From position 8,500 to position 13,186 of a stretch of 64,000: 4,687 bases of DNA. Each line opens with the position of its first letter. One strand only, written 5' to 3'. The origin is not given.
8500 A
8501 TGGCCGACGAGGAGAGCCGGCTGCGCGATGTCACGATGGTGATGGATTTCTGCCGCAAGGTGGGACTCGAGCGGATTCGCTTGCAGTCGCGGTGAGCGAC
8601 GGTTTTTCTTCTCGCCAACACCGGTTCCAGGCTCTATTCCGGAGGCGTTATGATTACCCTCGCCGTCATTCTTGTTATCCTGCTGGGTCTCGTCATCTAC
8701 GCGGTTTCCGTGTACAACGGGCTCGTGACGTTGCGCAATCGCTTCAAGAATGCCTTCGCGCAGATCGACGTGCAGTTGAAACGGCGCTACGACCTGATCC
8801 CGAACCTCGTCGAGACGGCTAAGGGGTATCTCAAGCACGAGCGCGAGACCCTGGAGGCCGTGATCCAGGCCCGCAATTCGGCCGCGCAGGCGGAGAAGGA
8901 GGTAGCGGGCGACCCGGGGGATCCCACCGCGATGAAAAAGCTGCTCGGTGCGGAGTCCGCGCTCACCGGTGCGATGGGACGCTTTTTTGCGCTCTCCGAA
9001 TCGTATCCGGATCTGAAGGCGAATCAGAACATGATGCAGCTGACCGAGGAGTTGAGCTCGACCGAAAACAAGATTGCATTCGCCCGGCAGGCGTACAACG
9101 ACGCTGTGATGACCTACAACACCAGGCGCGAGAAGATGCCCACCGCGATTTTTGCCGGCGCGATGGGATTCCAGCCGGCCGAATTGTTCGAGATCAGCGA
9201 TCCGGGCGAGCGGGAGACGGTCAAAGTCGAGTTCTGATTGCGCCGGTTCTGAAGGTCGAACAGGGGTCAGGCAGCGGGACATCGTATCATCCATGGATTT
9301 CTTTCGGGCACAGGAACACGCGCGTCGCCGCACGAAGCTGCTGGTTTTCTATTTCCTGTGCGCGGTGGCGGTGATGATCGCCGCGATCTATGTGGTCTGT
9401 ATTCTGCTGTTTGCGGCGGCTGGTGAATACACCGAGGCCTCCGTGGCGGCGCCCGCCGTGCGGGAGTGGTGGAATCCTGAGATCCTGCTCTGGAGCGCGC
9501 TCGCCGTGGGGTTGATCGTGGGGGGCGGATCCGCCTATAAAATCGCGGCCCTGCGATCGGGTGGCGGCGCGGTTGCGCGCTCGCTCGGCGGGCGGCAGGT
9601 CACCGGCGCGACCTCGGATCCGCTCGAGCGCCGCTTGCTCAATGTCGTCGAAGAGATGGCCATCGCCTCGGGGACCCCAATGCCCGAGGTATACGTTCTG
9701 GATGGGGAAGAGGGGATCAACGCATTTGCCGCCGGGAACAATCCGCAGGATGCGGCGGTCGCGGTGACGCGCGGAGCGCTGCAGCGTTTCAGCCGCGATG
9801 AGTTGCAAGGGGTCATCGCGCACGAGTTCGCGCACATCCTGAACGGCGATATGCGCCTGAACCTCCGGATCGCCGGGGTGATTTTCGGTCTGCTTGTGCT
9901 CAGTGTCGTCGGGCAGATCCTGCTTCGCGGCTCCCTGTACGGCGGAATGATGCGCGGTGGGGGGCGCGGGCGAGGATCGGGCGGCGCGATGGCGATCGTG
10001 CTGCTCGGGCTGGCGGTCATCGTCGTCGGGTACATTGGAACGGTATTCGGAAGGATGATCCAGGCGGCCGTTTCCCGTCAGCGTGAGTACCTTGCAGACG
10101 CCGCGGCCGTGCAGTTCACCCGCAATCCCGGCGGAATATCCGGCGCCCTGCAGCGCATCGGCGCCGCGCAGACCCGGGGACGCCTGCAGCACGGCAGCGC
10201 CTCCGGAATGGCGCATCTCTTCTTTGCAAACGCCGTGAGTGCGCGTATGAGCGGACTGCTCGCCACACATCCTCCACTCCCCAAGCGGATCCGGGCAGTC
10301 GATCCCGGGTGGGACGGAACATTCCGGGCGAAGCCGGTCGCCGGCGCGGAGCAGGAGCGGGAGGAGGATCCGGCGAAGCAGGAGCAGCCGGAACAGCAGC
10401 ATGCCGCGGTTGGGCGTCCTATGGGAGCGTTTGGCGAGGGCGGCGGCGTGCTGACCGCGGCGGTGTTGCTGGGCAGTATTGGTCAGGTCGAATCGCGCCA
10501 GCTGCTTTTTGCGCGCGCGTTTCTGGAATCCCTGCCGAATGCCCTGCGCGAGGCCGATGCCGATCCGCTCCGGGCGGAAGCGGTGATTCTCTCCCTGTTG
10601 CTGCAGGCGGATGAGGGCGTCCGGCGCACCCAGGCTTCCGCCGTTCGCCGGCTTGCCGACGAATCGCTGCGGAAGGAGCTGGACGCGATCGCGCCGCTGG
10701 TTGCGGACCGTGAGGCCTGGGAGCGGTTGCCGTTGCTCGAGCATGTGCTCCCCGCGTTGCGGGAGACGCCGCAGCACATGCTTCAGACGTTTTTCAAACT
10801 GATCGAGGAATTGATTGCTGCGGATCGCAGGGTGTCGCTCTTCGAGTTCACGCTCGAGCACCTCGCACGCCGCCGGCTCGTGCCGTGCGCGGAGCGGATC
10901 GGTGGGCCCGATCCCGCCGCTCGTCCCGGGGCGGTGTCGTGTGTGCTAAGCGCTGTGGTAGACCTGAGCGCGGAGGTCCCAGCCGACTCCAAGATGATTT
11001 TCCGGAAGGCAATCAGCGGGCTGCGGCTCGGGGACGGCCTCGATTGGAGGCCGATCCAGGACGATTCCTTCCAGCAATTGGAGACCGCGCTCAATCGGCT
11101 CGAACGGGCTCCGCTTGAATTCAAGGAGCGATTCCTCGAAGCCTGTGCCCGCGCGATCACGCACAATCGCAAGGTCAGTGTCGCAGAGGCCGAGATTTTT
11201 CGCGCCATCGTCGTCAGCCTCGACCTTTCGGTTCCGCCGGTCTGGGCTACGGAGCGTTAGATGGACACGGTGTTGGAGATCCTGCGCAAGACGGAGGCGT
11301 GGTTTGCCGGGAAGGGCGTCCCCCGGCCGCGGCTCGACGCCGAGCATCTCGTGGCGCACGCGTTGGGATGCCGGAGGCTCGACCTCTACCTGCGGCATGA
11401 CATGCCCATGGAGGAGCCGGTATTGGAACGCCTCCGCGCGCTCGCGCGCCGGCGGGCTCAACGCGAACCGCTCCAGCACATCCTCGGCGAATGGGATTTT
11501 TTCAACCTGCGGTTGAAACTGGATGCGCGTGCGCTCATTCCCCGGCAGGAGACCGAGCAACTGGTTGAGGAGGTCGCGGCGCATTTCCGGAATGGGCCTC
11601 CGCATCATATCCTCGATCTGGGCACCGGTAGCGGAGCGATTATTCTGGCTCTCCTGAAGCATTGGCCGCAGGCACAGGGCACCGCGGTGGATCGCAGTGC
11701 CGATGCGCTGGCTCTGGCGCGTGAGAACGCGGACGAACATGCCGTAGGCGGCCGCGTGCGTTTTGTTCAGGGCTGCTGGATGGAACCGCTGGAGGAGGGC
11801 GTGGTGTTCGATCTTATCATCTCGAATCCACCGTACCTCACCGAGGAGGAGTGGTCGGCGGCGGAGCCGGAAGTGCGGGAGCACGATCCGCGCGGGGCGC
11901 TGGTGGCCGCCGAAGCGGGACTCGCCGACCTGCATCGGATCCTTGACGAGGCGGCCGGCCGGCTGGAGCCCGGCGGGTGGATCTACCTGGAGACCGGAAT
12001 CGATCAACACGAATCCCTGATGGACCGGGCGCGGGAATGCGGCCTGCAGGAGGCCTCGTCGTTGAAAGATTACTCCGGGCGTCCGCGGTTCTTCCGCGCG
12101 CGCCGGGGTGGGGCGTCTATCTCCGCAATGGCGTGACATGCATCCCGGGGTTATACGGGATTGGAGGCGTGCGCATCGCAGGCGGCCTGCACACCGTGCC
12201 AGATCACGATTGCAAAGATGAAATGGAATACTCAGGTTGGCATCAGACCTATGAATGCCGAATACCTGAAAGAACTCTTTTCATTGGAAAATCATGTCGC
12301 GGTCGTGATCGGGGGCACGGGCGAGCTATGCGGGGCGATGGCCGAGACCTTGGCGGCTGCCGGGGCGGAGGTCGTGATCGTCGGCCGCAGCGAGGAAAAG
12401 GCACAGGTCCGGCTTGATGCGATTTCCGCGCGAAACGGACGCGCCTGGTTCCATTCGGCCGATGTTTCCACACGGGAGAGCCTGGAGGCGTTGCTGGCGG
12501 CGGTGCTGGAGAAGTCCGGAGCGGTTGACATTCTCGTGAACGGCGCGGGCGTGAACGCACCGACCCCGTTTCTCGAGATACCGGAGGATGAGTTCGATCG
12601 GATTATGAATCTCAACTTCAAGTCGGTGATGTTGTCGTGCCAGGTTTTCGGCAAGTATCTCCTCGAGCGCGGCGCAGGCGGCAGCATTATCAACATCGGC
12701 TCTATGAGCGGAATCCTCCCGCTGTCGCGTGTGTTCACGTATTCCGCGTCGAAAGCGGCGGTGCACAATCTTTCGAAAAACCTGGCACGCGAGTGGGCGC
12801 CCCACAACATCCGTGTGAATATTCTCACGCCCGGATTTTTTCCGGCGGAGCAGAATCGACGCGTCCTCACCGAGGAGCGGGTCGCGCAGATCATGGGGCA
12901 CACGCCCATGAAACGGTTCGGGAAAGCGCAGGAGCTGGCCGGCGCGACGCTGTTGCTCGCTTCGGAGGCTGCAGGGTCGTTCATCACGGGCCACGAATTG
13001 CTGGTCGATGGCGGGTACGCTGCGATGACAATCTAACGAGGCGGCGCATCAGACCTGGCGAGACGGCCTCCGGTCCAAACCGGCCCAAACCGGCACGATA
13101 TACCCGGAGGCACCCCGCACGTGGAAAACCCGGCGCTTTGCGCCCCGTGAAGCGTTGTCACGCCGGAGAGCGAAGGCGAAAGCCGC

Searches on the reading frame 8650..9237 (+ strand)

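Call 50: search_protein_families(library=pfam, proteins=[window:8650-9237:+], max_evalue=0.00001)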
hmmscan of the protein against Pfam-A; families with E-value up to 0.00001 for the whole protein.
window:8650-9237:+ (195 aa): 1 family
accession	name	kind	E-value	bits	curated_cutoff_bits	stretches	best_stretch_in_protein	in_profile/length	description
PF04011.17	LemA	-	2.6e-57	193.3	26.2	1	35-195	1-149/149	LemA family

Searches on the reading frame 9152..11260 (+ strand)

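Call 50: search_protein_families(library=pfam, proteins=[window:9152-11260:+], max_evalue=0.00001)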
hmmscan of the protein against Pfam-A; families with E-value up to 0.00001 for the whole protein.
window:9152-11260:+ (702 aa): 1 family
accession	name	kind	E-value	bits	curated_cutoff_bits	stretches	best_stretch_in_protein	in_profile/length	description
PF01435.24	Peptidase_M48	-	5.5e-29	101.7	20.3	1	159-384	4-183/186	Peptidase family M48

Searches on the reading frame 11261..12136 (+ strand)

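Call 50: search_protein_families(library=pfam, proteins=[window:11261-12136:+], max_evalue=0.00001)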
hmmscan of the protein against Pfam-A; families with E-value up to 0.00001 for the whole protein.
window:11261-12136:+ (291 aa): 7 families
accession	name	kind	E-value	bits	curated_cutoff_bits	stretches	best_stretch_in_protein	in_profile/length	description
PF17827.6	PrmC_N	-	9.4e-21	74.6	23.4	1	6-76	1-71/71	PrmC N-terminal domain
PF05175.20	MTS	-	1.5e-14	54.4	23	1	108-197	26-113/170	Methyltransferase small domain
PF13649.12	Methyltransf_25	-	3.5e-13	50.5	27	1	117-206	1-90/97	Methyltransferase domain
PF13847.12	Methyltransf_31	-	1e-12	48.4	27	1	116-245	6-111/145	Methyltransferase domain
PF08241.18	Methyltransf_11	-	6.9e-09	36.7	21.2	1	118-189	1-67/95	Methyltransferase domain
PF13489.12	Methyltransf_23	-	5.5e-07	29.9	27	0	102-162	10-61/164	Methyltransferase domain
PF08242.18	Methyltransf_12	-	6.5e-07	30.4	30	0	118-188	1-71/98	Methyltransferase domain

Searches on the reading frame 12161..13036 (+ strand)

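Call 50: search_protein_families(library=pfam, proteins=[window:12161-13036:+], max_evalue=0.00001)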
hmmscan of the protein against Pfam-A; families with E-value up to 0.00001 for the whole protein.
window:12161-13036:+ (291 aa): 4 families
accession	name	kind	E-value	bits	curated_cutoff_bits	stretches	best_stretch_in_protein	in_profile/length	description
PF13561.12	adh_short_C2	-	5.4e-54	183.7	27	1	59-286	11-235/236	Enoyl-(Acyl carrier protein) reductase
PF00106.31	adh_short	-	3.1e-51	174.1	26.6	1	46-234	2-189/195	short chain dehydrogenase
PF08659.16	KR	-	2e-12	47.8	22.6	1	48-207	4-162/180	KR domain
PF01370.27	Epimerase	-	4.3e-06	26.8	20.9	1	48-212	2-160/240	NAD dependent epimerase/dehydratase family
